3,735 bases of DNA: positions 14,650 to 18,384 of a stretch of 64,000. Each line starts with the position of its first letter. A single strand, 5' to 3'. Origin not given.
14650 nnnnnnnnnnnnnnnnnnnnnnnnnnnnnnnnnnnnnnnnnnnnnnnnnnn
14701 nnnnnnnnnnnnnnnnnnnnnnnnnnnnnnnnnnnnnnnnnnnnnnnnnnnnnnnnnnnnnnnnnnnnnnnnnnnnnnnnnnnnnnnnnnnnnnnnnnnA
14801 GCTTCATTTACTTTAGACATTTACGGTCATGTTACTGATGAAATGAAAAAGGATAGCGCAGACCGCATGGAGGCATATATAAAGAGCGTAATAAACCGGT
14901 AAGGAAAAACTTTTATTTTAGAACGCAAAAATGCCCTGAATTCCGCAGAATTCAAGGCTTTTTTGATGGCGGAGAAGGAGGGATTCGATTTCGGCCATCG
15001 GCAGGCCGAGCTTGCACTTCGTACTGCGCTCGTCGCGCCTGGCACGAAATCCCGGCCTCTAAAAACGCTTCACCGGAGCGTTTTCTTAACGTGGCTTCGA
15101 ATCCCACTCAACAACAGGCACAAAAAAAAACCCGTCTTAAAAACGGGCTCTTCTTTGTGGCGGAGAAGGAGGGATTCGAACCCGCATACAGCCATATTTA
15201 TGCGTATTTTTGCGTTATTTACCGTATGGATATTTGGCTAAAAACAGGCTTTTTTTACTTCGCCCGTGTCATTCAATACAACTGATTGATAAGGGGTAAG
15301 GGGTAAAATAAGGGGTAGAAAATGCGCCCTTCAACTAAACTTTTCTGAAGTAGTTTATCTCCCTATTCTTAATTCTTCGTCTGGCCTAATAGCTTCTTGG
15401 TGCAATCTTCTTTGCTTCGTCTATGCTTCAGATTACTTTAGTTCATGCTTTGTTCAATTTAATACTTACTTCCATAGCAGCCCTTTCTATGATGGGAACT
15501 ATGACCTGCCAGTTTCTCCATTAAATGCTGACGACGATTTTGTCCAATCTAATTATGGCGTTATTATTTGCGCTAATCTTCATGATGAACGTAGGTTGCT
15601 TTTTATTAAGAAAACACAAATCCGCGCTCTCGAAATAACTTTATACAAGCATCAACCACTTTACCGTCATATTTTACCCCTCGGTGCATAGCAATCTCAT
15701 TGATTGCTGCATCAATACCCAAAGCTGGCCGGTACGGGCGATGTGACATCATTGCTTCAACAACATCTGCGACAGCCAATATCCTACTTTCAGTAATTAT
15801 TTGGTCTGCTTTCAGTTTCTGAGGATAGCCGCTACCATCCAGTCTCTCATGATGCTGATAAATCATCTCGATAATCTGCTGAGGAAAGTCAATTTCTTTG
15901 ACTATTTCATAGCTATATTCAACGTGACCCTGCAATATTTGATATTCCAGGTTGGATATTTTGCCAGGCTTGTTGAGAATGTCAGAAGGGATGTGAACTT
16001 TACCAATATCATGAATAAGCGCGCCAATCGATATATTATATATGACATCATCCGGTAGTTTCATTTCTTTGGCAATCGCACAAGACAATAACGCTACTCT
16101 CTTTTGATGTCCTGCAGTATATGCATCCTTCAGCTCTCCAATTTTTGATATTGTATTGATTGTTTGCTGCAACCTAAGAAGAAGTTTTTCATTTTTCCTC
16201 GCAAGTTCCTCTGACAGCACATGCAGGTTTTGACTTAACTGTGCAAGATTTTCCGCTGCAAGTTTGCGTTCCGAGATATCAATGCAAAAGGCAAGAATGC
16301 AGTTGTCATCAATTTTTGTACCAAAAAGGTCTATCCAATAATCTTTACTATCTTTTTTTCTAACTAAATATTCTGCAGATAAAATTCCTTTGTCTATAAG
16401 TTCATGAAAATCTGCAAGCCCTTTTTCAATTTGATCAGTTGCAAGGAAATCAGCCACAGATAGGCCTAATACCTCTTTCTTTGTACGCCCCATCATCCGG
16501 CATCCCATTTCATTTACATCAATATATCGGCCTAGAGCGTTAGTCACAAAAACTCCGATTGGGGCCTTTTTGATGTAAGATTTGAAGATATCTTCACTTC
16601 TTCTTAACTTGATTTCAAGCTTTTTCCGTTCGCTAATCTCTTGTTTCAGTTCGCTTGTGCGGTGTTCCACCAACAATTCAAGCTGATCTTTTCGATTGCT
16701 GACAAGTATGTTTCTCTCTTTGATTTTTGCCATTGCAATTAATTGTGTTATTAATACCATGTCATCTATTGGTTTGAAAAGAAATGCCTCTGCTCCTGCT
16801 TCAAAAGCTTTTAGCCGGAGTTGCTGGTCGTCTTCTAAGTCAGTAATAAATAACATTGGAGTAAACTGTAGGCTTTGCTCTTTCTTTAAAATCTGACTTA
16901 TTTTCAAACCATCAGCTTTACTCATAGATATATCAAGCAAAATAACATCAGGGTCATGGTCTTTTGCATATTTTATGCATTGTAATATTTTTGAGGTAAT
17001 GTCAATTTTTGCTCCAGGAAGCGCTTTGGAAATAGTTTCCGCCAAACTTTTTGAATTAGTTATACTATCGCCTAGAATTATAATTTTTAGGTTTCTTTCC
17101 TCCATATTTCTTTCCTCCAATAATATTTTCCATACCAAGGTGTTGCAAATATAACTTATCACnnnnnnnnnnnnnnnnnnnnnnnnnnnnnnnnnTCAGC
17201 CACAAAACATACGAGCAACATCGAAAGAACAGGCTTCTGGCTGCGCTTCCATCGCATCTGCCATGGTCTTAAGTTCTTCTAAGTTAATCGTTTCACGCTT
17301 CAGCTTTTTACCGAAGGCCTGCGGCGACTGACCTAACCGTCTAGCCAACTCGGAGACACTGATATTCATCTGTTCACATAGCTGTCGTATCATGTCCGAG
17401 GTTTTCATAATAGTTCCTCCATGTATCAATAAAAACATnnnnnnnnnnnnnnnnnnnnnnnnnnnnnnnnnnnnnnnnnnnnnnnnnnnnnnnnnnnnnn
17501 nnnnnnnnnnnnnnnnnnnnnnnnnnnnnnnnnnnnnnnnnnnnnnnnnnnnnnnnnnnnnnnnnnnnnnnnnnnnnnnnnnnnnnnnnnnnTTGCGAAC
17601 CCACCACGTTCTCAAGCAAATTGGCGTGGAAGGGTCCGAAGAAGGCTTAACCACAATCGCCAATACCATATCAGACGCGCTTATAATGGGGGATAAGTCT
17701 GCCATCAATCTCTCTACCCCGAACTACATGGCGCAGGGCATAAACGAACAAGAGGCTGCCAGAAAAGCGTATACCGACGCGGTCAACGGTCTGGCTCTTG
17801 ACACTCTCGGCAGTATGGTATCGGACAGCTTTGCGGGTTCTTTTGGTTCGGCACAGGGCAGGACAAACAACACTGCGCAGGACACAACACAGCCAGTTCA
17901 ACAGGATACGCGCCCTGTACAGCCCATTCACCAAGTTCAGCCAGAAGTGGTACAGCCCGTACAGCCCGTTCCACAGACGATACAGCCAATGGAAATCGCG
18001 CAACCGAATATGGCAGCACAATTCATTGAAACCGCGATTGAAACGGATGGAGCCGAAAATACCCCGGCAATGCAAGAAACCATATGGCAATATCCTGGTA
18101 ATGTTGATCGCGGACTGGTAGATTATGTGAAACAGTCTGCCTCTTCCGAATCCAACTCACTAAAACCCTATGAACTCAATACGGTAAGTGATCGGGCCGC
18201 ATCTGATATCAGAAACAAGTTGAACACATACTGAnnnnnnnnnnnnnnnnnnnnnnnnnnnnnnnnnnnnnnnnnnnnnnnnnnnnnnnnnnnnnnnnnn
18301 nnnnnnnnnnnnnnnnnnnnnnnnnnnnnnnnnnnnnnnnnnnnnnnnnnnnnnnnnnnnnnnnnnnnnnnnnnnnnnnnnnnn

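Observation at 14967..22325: Two 535-bp near-identical direct repeats bracket a 6.3 kb c-di-GMP signalling island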

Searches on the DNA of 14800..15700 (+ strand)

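Call 12: search_rna_families(source=window, start=14800, end=15700, threshold=evalue, max_evalue=1, show_alignments=3)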
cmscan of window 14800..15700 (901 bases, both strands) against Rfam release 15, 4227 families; matches with E-value up to 1: 2.
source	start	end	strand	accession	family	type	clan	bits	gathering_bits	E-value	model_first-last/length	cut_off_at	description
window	15122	15174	-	RF02837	anti-hemB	Gene; sRNA;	-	16.2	49.5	0.56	1-81/81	no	Burkholderia RNA 7 (anti-hemB)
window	15171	15183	-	RF00023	tmRNA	Gene;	CL00001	9.7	47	0.14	349-361/374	no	transfer-messenger RNA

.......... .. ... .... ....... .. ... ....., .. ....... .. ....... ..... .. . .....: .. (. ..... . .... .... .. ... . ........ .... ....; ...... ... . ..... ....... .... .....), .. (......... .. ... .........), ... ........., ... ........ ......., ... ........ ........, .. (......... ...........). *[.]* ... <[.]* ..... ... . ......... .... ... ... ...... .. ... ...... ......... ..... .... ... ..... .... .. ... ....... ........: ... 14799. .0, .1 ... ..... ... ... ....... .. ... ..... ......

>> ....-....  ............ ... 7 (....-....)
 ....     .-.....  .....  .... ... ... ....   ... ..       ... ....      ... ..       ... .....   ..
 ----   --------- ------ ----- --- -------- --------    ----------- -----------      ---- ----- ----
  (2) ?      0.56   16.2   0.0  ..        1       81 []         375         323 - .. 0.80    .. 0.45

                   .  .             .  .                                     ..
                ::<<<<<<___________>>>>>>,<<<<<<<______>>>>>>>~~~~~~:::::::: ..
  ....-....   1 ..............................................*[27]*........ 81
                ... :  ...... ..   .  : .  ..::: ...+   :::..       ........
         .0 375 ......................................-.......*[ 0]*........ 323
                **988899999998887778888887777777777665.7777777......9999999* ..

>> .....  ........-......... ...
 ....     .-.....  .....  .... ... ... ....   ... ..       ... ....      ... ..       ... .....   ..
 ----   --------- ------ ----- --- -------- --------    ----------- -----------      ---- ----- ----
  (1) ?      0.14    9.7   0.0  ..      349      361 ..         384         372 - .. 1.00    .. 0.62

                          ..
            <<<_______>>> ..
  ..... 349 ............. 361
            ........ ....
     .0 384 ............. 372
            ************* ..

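Call 15: search_dna_similar(query=window:14900-15560:+, collection=plasmids, mode=distant, max_rows=15)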
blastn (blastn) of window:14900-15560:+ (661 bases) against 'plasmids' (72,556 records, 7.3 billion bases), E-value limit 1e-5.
No match.

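Call 16: search_dna_similar(query=window:14900-15560:+, collection=phages, mode=distant, max_rows=15)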
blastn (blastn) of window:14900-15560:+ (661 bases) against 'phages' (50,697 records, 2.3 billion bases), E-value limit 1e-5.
No match.
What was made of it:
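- Tried and rejected: blastn of R against the plasmid and phage collections found no match (calls 15, 16).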

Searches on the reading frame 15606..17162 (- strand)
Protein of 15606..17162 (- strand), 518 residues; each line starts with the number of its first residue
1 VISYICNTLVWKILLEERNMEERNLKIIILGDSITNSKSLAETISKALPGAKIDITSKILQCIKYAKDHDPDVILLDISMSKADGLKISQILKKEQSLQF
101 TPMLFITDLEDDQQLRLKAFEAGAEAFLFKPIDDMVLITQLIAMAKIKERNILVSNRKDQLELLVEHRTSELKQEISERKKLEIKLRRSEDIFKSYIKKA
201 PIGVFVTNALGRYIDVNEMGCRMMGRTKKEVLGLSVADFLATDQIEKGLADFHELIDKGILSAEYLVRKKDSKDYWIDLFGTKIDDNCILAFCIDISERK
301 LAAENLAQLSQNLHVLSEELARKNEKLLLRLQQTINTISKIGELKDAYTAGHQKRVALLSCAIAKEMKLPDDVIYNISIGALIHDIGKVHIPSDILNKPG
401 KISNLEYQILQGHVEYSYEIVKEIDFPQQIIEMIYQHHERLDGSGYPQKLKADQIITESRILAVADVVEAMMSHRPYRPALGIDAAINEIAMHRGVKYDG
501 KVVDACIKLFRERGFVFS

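Call 9: search_protein_families(library=pfam, proteins=[window:15606-17162:-], max_evalue=0.01)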
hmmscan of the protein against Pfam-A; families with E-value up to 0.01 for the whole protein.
window:15606-17162:- (518 aa): 9 families
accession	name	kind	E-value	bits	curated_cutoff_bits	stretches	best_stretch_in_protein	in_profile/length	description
PF13487.12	HD_5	-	1.4e-36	126.2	27.2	1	339-502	4-170/170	HD domain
PF01966.28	HD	-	2.8e-20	73.2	22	1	350-471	2-116/116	HD domain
PF00072.30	Response_reg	-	2.1e-16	60.5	30.2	1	27-140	1-109/111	Response regulator receiver domain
PF13426.13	PAS_9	-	4.1e-12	46.7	27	1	202-298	2-103/103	PAS domain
PF00989.32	PAS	-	1.2e-06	29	22.6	1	197-296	7-113/113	PAS fold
PF08448.16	PAS_4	-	4.8e-06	27.2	23.1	1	200-300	4-109/110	PAS fold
PF08447.18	PAS_3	-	2.1e-05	25.1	25.6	1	214-286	2-78/89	PAS fold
PF08668.18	HDOD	-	0.00024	21.1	22.9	1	350-439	96-195/196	HDOD domain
PF13188.13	PAS_8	-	0.0007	19.9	21.8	1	194-241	4-48/65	PAS domain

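Call 68: find_homologous_proteins(query=window:15606-17162:-, max_evalue=1e-60)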
Query window:15606-17162:- (518 aa): 4140 proteins with E <= 1e-60 among 8000 candidates; the best 120 are listed.
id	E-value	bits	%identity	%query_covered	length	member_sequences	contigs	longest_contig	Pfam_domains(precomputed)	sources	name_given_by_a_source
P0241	0.0e+0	1080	100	96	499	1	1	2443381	PF08447.19,PF13426.14,PF13487.13,PF01966.29,PF08448.17,PF00989.32,PF00072.31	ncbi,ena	-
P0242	8.6e-262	887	82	96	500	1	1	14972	PF08447.19,PF13426.14,PF13487.13,PF01966.29,PF08448.17,PF00989.32,PF00072.31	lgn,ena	-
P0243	1.2e-256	871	80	96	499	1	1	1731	PF13426.14,PF13188.14,PF08668.19,PF13487.13,PF01966.29,PF00989.32,PF00072.31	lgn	-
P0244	1.5e-248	844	77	96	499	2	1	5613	PF13426.14,PF13487.13,PF01966.29,PF08448.17,PF00989.32,PF00072.31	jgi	-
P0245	5.0e-231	786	73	96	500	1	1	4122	PF08447.19,PF13426.14,PF13487.13,PF01966.29,PF08448.17,PF00989.32,PF00072.31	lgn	-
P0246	9.2e-231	785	71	96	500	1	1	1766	PF08447.19,PF13426.14,PF13188.14,PF13487.13,PF01966.29,PF08448.17,PF00989.32,PF00072.31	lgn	-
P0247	4.6e-224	763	68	97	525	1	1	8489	PF08447.19,PF13426.14,PF13487.13,PF01966.29,PF00072.31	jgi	-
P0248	2.6e-218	744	68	96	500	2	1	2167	PF13426.14,PF13188.14,PF13487.13,PF01966.29,PF08448.17,PF00072.31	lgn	-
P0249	2.7e-215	734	69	96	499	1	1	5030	PF08447.19,PF13426.14,PF13487.13,PF01966.29,PF08448.17,PF00989.32,PF00072.31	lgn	-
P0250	2.2e-210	718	65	96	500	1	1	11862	PF13426.14,PF13487.13,PF01966.29,PF08448.17,PF00989.32,PF00072.31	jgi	jgi:PAS domain S-box-containing protein/putative nucleotidyltransferase with HDIG domain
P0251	2.1e-207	708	66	96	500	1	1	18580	PF08447.19,PF13426.14,PF13487.13,PF01966.29,PF08448.17,PF00989.32,PF00072.31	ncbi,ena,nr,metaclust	ncbi:MAG: hypothetical protein A2Y16_06605 [Tenericutes bacterium GWF2_57_13]|nr:MAG: hypothetical p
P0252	5.4e-206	703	65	96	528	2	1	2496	PF13426.14,PF13188.14,PF13487.13,PF01966.29,PF00072.31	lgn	-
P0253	3.0e-200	685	63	96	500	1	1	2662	PF08447.19,PF13426.14,PF13188.14,PF13487.13,PF01966.29,PF08448.17,PF00989.32,PF00072.31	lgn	-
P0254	9.7e-200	683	79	77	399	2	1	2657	PF08447.19,PF13426.14,PF13487.13,PF01966.29,PF08448.17,PF00989.32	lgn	-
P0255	1.5e-199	682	63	96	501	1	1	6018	PF13426.14,PF13487.13,PF01966.29,PF08448.17,PF00989.32,PF00072.31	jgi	jgi:PAS domain S-box-containing protein/putative nucleotidyltransferase with HDIG domain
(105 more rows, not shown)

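Call 69: find_encoding_contigs(protein=P0242, flank=10000, max_places=3)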
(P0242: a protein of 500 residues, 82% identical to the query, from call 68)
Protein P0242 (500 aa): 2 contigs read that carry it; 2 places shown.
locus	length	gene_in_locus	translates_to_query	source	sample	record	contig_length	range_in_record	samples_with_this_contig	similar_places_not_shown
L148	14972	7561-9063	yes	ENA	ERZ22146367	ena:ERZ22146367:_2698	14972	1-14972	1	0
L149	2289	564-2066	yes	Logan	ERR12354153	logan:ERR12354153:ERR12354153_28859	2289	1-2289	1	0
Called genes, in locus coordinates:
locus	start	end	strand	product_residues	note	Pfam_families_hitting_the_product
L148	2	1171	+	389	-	?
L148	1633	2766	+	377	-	PF13784:Fic_N, PF02661:Fic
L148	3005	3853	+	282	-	PF10026:DUF2268 (weak)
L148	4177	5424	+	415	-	PF01381:HTH_3, PF12844:HTH_19, PF13560:HTH_31, PF00586:AIRS, PF02769:AIRS_C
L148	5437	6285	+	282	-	PF01259:SAICAR_synt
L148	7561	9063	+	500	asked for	PF00072:Response_reg, PF00989:PAS, PF08448:PAS_4 (weak), PF13426:PAS_9, PF08447:PAS_3 (faint), PF13487:HD_5, PF01966:HD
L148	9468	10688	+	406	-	PF00083:Sugar_tr (weak), PF07690:MFS_1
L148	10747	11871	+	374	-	PF04055:Radical_SAM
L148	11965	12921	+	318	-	PF03547:Mem_trans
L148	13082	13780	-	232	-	PF01553:Acyltransferase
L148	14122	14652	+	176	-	PF04542:Sigma70_r2, PF08281:Sigma70_r4_2, PF04545:Sigma70_r4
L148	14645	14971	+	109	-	?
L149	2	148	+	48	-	?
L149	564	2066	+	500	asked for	PF00072:Response_reg, PF00989:PAS, PF08448:PAS_4 (weak), PF13426:PAS_9, PF08447:PAS_3 (faint), PF13487:HD_5, PF01966:HD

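Call 87: find_encoding_contigs(protein=P0244, flank=10000, max_places=2)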
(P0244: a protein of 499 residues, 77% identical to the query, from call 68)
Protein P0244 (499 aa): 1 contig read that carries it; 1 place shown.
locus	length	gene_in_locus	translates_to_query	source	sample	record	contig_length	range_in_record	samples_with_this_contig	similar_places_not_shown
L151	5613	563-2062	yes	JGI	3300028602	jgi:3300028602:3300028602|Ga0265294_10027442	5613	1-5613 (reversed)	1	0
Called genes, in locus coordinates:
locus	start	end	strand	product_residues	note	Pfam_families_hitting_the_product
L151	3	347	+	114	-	?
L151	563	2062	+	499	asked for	PF00072:Response_reg, PF00989:PAS, PF08448:PAS_4 (faint), PF13426:PAS_9, PF13487:HD_5, PF01966:HD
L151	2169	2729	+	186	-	-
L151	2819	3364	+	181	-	PF04167:DUF402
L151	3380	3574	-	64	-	-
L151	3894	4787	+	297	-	PF00356:LacI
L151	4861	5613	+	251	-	?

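Call 88: find_encoding_contigs(protein=P0250, flank=10000, max_places=2)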
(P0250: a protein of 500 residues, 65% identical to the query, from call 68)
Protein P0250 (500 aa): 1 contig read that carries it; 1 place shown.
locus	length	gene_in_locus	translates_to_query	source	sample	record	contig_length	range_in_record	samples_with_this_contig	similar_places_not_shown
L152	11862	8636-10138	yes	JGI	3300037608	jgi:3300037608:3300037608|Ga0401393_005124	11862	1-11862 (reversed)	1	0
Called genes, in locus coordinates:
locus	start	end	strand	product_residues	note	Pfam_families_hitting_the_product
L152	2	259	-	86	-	?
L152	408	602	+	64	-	-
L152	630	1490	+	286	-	-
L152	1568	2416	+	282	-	PF01695:IstB_IS21, PF00004:AAA (weak)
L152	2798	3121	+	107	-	-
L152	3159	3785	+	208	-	-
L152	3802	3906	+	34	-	-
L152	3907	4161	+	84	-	-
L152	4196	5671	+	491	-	PF00239:Resolvase, PF07508:Recombinase, PF13408:Zn_ribbon_recom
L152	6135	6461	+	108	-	-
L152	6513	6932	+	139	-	-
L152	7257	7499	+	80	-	-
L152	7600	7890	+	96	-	-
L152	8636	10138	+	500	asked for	PF00072:Response_reg, PF00989:PAS (weak), PF08448:PAS_4, PF13426:PAS_9, PF13487:HD_5, PF01966:HD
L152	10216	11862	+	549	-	?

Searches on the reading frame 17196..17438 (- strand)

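Call 10: search_protein_families(library=pfam, proteins=[window:17196-17438:-], max_evalue=0.01)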
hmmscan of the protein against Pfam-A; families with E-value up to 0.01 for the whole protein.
window:17196-17438:- (80 aa): 2 families
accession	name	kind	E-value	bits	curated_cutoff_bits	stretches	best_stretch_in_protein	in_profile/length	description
PF13443.12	HTH_26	-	6.4e-10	39.6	22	1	17-68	2-55/63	Cro/C1-type HTH DNA-binding domain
PF01381.28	HTH_3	-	0.00051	20.5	23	1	17-62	1-47/55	Helix-turn-helix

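Call 80: search_protein_families(library=phrogs, proteins=[window:17196-17438:-], max_evalue=0.001)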
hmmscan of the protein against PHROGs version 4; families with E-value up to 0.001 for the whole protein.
window:17196-17438:- (80 aa): 7 families
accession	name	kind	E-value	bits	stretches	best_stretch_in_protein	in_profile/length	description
phrog_38278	-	unknown function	9.6e-07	30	1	11-60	16-65/180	-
phrog_4583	-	transcription regulation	9.9e-07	29.7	1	14-67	12-66/81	transcriptional repressor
phrog_8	-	transcription regulation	3.9e-06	27.5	1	9-63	73-128/346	transcriptional regulator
phrog_4779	-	transcription regulation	1.7e-05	26.2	1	11-65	1-58/98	transcriptional regulator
phrog_101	-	transcription regulation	5.8e-05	23.9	1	13-64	23-78/203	CII-like transcriptional activator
phrog_3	-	transcription regulation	8.6e-05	23.5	1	10-65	86-139/430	transcriptional repressor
phrog_2967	-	transcription regulation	0.00068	20.2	1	11-67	9-66/225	transcriptional regulator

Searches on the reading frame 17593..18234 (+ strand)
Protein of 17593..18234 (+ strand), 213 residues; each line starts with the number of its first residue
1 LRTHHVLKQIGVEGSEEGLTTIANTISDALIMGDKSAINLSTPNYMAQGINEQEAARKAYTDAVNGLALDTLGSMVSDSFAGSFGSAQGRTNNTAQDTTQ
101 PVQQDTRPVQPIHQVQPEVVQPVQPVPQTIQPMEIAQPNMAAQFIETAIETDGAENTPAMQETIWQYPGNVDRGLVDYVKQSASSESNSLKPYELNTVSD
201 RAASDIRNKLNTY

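Call 9: search_protein_families(library=pfam, proteins=[window:17593-18234:+], max_evalue=0.01)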
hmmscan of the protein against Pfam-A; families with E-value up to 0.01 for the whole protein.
window:17593-18234:+ (213 aa): 0 families

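Call 80: search_protein_families(library=phrogs, proteins=[window:17593-18234:+], max_evalue=0.001)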
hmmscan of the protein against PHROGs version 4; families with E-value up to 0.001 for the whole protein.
window:17593-18234:+ (213 aa): 1 family
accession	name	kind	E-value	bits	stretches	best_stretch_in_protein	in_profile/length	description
phrog_22978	-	unknown function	2e-08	32.5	1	6-79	486-559/3513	-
